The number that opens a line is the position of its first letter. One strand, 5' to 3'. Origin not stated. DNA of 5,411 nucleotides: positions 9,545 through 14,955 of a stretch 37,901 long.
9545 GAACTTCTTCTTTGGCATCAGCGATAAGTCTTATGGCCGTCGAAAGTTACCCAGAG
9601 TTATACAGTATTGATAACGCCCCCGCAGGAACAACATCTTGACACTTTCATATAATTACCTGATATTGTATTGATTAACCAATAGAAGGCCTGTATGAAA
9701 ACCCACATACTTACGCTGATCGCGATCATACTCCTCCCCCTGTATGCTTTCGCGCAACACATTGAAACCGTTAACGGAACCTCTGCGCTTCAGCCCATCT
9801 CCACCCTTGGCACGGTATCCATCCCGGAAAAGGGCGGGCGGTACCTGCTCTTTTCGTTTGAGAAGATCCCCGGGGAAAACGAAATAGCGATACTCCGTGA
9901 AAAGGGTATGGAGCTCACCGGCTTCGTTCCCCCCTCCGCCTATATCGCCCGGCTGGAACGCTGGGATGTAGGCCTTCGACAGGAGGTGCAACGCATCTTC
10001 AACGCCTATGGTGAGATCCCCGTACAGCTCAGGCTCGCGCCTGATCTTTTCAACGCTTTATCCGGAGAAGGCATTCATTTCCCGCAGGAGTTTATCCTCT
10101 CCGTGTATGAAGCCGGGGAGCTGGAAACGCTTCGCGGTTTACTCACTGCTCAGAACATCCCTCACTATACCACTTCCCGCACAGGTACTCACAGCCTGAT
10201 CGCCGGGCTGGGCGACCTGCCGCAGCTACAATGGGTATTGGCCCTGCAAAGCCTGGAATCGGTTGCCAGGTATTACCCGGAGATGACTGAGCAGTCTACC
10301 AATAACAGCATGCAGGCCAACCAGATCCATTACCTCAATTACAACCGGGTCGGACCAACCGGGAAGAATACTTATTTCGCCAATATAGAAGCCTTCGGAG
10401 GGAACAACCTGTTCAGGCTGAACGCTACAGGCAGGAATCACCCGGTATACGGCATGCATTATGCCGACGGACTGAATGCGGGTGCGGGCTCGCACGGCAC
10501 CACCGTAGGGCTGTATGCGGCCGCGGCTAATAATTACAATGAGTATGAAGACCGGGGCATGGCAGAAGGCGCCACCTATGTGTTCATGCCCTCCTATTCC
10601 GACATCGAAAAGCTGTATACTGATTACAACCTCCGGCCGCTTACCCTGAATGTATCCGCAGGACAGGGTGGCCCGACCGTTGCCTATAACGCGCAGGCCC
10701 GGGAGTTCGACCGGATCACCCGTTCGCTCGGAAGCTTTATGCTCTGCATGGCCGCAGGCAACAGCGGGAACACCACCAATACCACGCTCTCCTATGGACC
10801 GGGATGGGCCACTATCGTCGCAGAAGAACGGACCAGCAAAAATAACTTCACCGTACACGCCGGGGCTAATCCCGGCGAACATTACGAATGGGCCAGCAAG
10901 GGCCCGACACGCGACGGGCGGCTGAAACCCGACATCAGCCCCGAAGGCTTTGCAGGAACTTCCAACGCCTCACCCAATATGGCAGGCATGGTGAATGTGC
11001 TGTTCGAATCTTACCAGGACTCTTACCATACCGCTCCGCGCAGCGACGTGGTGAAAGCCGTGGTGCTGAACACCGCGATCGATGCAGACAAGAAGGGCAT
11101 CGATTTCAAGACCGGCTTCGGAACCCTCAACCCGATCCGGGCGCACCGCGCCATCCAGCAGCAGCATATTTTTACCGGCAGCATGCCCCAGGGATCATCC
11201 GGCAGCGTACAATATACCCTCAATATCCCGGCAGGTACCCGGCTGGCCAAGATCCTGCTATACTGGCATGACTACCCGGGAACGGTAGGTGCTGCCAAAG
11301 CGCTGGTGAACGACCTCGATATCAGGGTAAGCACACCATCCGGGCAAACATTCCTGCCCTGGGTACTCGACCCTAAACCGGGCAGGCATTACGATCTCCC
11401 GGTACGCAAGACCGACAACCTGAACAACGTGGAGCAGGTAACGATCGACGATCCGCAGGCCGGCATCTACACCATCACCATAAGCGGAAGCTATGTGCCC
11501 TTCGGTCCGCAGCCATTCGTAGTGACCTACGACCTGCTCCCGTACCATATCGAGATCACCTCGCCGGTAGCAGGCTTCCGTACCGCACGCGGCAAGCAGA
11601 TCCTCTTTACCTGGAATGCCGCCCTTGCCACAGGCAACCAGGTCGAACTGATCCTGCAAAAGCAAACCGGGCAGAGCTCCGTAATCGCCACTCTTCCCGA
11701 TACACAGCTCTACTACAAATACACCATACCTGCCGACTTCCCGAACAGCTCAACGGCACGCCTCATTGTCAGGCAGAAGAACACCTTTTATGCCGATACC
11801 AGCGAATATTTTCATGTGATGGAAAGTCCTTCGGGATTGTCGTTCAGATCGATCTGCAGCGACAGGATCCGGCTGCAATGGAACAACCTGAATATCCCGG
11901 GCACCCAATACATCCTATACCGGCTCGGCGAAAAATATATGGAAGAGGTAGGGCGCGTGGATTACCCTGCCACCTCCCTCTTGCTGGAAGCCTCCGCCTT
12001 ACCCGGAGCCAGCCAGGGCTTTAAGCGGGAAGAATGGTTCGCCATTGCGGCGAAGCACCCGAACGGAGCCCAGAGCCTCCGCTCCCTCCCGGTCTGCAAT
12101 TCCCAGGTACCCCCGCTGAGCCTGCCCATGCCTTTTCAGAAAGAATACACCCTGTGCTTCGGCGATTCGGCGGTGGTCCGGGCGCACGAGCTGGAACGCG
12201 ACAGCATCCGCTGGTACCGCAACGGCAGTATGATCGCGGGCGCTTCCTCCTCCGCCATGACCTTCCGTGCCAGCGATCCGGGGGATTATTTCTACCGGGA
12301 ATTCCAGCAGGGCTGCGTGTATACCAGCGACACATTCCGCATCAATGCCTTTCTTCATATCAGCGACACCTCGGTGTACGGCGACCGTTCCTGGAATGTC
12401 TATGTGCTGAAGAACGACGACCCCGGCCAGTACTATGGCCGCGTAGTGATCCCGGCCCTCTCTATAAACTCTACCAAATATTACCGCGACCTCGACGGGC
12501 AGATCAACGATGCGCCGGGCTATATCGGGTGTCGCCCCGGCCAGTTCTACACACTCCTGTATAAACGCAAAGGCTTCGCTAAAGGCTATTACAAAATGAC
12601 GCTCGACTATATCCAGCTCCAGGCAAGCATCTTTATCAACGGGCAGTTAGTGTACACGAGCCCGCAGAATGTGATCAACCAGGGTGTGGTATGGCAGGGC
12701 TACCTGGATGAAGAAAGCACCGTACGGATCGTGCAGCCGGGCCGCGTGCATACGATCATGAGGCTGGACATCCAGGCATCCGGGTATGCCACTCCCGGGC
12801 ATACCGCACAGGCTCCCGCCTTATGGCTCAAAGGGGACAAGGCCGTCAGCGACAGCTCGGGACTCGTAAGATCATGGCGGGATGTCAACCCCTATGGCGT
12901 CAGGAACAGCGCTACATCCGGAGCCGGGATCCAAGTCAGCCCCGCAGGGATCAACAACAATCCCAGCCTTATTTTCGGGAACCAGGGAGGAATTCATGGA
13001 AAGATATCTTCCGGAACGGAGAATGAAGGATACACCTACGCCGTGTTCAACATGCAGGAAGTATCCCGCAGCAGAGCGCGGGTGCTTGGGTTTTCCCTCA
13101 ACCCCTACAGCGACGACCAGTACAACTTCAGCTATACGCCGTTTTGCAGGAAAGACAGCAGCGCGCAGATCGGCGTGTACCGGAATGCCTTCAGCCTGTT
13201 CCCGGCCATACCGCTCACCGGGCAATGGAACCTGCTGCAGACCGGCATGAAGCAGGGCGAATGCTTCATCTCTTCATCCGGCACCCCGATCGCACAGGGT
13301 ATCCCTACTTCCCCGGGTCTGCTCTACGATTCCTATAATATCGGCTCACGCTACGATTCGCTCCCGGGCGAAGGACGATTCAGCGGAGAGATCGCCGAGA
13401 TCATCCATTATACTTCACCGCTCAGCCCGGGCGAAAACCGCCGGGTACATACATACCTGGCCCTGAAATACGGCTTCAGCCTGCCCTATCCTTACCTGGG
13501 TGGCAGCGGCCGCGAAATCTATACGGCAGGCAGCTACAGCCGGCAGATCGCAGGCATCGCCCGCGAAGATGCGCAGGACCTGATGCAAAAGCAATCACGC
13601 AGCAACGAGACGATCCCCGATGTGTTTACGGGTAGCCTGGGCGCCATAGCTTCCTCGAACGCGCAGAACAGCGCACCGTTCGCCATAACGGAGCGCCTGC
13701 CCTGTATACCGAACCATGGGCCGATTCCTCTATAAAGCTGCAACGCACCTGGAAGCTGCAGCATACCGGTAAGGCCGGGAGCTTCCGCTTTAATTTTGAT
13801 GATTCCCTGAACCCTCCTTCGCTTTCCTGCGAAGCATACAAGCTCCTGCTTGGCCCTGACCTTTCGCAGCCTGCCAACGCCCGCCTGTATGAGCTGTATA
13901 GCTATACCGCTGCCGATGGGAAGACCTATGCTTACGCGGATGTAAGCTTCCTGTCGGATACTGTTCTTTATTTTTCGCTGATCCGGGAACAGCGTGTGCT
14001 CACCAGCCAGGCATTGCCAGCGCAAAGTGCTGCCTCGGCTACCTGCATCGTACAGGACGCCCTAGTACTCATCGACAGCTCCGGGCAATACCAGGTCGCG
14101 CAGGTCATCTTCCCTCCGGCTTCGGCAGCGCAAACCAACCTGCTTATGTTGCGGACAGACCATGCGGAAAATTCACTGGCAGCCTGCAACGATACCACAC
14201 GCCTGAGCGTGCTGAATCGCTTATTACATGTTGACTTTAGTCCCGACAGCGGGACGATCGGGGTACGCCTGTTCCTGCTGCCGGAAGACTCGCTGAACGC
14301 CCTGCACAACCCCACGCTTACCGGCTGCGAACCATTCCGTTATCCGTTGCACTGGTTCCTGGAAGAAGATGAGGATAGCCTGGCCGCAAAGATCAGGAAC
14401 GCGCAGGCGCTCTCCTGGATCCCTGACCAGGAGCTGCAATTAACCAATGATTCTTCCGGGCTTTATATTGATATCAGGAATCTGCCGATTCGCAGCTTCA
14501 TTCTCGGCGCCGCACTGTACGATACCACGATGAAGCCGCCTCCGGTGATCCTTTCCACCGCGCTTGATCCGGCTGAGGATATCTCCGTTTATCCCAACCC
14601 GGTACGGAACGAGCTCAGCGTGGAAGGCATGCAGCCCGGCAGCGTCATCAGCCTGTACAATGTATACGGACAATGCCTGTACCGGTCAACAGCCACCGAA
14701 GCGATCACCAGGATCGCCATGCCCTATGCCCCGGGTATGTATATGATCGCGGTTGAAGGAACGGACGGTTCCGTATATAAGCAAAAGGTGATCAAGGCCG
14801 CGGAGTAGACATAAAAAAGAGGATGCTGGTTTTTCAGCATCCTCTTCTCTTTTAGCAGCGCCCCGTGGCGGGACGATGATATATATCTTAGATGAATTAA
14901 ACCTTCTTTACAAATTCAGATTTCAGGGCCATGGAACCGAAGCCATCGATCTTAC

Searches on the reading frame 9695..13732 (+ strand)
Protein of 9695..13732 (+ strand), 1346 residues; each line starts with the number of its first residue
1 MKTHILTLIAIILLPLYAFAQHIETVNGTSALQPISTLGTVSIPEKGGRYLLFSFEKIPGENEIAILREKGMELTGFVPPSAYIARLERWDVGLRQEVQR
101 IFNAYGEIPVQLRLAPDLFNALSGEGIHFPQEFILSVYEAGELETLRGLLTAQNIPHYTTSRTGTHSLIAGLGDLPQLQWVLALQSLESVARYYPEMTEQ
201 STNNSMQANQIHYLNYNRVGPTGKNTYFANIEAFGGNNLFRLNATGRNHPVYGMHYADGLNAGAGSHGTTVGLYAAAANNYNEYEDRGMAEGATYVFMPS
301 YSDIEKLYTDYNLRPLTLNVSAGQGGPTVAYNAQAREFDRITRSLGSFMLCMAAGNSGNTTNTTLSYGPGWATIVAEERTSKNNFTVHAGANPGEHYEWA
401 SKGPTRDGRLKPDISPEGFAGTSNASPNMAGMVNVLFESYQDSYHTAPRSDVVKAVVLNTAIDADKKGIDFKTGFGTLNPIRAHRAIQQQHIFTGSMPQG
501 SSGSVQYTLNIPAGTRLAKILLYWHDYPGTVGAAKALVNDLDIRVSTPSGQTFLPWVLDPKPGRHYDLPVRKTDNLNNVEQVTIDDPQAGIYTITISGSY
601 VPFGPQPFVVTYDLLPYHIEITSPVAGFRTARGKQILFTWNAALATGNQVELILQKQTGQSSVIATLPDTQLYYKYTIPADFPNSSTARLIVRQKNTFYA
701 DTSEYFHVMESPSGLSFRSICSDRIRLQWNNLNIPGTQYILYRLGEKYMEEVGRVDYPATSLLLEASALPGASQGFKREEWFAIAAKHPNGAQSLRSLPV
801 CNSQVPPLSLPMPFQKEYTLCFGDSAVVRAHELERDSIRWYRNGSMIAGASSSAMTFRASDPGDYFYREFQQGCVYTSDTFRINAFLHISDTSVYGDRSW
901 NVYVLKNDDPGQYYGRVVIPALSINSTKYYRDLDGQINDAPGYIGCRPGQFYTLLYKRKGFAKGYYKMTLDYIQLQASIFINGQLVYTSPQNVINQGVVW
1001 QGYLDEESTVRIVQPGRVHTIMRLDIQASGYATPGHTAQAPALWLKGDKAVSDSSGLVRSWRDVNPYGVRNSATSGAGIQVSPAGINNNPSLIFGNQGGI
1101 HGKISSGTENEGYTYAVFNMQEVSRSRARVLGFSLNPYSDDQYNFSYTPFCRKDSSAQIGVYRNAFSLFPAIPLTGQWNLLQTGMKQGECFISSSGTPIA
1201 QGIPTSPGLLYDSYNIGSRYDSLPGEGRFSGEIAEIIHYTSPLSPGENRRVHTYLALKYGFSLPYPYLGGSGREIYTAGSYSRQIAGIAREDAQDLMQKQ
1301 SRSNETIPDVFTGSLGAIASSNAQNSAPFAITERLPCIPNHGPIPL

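Call 63: search_protein_families(library=pfam, proteins=[window:9695-13732:+], max_evalue=0.001)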
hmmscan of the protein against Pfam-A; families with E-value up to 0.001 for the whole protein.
window:9695-13732:+ (1346 aa): 1 family
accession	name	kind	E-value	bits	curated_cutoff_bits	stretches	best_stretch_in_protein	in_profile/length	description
PF00082.27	Peptidase_S8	-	1.7e-12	47.7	21.8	1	250-476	39-288/288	Subtilase family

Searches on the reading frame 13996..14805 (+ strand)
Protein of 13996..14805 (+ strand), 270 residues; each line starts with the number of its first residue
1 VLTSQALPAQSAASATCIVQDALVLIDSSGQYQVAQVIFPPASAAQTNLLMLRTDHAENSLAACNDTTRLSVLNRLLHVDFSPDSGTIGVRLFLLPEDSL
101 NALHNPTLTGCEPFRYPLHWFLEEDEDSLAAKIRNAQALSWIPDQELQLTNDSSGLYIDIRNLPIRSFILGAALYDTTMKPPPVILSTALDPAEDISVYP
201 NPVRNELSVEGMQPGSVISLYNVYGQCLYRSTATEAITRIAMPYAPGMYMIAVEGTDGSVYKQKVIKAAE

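Call 63: search_protein_families(library=pfam, proteins=[window:13996-14805:+], max_evalue=0.001)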
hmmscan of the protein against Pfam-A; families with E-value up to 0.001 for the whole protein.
window:13996-14805:+ (270 aa): 1 family
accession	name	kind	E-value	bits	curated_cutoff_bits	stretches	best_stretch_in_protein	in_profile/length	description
PF18962.6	Por_Secre_tail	-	3.4e-07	30.9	27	1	198-266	1-75/75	Secretion system C-terminal sorting domain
